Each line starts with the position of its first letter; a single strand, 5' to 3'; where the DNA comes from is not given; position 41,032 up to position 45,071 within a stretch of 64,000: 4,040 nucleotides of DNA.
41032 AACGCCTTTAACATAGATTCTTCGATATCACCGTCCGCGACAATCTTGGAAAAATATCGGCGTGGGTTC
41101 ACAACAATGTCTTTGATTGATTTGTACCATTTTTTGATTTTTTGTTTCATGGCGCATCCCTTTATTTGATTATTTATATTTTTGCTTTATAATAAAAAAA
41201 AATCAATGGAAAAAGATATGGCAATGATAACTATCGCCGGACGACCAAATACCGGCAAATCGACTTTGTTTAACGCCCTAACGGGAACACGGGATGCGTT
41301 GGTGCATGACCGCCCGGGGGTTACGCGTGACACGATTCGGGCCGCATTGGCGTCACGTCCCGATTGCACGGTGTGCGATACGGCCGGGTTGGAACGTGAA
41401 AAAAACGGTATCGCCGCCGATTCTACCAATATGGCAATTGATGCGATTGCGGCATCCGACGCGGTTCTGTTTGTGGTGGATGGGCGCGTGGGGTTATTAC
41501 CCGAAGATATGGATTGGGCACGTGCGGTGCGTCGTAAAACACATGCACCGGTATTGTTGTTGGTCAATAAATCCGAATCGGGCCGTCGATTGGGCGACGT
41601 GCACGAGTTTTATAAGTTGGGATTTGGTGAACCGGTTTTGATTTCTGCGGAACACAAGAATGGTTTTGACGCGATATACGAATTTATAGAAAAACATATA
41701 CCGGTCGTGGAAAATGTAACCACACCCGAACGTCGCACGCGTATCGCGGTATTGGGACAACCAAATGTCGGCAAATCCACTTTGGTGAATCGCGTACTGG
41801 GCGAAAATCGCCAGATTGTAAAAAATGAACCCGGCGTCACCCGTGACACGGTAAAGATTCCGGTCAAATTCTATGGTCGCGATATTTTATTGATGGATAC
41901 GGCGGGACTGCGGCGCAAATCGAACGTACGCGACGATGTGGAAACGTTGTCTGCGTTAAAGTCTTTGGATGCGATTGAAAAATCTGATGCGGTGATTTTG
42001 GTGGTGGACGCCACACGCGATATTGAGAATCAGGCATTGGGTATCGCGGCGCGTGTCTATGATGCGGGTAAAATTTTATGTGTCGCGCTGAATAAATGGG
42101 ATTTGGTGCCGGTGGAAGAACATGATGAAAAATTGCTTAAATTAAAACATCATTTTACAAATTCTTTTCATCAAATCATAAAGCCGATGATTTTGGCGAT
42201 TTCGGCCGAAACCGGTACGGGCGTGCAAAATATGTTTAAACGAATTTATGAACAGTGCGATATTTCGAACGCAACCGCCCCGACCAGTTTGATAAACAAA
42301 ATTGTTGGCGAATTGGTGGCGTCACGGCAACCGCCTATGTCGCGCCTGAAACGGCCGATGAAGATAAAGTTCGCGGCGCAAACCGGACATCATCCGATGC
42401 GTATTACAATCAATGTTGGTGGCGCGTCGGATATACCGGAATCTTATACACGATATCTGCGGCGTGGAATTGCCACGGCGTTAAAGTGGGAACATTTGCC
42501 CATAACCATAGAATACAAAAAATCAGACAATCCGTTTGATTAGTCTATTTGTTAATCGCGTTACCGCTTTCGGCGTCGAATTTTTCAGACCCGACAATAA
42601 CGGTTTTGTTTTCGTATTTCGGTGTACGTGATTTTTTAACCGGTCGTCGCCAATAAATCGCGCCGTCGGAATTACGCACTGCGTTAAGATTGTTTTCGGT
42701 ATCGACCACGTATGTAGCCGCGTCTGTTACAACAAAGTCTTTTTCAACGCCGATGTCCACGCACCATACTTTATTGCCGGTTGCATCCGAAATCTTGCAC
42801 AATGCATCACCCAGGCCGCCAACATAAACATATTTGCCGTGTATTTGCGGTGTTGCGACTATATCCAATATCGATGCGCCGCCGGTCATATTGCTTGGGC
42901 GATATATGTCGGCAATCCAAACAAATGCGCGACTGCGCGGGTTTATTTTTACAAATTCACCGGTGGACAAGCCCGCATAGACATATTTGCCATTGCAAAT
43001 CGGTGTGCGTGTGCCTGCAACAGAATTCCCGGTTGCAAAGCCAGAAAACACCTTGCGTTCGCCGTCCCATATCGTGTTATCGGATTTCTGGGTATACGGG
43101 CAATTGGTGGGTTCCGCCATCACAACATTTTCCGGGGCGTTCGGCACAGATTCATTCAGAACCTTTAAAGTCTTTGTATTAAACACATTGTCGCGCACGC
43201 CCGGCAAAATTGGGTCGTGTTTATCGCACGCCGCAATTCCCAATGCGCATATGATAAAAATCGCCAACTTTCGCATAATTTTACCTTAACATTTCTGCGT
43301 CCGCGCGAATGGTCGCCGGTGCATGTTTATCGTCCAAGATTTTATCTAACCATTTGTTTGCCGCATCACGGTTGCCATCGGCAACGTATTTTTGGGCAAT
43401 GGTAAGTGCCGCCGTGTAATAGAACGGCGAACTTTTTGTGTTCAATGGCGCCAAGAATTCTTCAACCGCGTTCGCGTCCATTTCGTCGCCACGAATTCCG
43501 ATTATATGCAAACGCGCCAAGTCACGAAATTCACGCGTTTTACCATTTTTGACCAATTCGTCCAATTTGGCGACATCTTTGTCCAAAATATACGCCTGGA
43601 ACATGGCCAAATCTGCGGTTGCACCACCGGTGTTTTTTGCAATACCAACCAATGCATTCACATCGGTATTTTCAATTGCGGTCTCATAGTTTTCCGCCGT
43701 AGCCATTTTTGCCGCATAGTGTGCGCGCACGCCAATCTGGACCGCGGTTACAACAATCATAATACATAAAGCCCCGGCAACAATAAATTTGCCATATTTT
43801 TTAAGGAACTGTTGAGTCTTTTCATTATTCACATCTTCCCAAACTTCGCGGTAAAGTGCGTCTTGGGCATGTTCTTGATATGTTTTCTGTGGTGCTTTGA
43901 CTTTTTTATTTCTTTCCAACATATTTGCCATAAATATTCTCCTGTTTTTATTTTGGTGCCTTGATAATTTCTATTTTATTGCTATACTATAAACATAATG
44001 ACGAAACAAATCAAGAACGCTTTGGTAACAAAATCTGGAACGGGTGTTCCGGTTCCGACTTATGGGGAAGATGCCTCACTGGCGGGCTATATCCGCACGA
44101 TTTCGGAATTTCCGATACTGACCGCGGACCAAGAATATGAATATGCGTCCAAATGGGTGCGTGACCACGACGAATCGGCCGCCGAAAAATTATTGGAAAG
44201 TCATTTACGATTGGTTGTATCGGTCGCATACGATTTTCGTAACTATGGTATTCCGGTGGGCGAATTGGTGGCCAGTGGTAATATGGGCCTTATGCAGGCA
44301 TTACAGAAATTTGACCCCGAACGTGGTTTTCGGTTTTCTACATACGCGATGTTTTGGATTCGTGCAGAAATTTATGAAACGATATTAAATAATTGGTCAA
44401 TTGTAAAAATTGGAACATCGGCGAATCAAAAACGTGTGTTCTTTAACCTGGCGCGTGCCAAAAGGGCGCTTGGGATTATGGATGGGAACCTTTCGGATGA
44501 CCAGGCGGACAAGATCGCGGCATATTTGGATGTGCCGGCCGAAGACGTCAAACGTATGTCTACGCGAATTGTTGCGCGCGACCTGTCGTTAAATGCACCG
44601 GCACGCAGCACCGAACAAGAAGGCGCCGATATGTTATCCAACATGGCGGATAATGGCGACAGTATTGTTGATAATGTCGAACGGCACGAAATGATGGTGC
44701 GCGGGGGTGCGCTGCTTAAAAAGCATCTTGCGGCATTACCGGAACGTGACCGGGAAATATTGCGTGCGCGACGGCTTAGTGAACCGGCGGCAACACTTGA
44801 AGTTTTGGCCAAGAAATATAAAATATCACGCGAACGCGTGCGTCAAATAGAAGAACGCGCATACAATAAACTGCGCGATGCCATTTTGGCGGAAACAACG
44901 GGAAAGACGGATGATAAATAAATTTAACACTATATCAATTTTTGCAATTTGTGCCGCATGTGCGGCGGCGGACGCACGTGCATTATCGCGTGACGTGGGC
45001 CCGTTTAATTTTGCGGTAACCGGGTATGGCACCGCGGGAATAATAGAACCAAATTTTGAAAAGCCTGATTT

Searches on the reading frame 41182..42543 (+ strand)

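Call 21: search_protein_families(library=pfam, proteins=[window:41182-42543:+], max_evalue=0.00001)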
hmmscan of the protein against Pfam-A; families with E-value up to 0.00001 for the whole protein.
window:41182-42543:+ (453 aa): 10 families
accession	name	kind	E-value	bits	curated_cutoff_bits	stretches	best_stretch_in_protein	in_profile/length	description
PF01926.29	MMR_HSR1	-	2e-47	160.4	21.9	2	187-305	1-113/113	50S ribosome-binding GTPase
PF02421.24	FeoB_N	-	2.9e-25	89.1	27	2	187-354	2-155/156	Ferrous iron transport protein B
PF00009.33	GTP_EFTU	-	2.3e-16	60.3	26.5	1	186-357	4-184/188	Elongation factor Tu GTP binding domain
PF14714.11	KH_dom-like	-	1.5e-15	57.7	27.3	1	367-446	3-81/81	KH-domain-like of EngA bacterial GTPase enzymes, C-terminal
PF00350.29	Dynamin_N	-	9.7e-14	52.2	27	0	188-226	1-38/168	Dynamin family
PF03193.22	RsgA_GTPase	-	9.8e-09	35.7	30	0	185-216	106-140/174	RsgA GTPase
PF00448.28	SRP54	-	8.3e-08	32.5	22.7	0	231-307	82-151/196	SRP54-type protein, GTPase domain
PF04548.22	AIG1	-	9.2e-07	28.8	27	0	187-283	2-98/212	AIG1 family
PF03308.22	MeaB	-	1.1e-06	28.3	23.1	0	286-365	163-241/273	Methylmalonyl Co-A mutase-associated GTPase MeaB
PF13238.12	AAA_18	-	8.8e-06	26.6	29.4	0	16-137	1-108/128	AAA domain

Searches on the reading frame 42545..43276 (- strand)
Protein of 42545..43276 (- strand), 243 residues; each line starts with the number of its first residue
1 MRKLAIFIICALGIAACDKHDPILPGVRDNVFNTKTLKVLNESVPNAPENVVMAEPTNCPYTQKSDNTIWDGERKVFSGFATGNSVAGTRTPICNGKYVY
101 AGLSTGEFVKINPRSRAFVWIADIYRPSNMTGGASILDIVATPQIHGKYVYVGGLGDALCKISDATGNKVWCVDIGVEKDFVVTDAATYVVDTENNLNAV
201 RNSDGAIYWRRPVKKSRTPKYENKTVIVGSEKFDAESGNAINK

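Call 21: search_protein_families(library=pfam, proteins=[window:42545-43276:-], max_evalue=0.00001)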
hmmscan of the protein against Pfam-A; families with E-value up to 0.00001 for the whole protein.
window:42545-43276:- (243 aa): 1 family
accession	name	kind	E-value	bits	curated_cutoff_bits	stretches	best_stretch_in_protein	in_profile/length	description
PF13360.13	PQQ_2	-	6.2e-19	69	27.6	1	52-210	79-232/233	Outer membrane protein assembly factor BamB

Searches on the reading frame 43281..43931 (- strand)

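Call 21: search_protein_families(library=pfam, proteins=[window:43281-43931:-], max_evalue=0.00001)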
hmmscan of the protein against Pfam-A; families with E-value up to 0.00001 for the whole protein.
window:43281-43931:- (216 aa): 1 family
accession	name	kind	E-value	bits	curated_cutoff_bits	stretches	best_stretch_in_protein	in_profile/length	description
PF10858.15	DUF2659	-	5.5e-07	29.9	27.7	0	150-215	147-212/216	Protein of unknown function (DUF2659)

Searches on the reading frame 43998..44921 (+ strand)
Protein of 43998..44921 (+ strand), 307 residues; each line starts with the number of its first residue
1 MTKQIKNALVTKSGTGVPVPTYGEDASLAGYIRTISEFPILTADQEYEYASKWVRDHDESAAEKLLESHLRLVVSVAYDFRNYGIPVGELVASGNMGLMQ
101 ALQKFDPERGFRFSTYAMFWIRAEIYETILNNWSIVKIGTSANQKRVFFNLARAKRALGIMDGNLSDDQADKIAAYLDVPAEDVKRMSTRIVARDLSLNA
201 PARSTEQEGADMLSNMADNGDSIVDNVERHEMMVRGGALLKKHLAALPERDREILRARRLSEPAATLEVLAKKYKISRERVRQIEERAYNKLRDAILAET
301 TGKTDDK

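Call 21: search_protein_families(library=pfam, proteins=[window:43998-44921:+], max_evalue=0.00001)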
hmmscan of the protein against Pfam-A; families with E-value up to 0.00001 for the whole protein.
window:43998-44921:+ (307 aa): 2 families
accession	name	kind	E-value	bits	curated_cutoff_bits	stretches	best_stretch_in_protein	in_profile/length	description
PF04542.20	Sigma70_r2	-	1.4e-16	60.5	24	1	65-133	1-69/71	Sigma-70 region 2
PF04545.22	Sigma70_r4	-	5.1e-15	55.1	24.1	1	244-293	2-49/50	Sigma-70, region 4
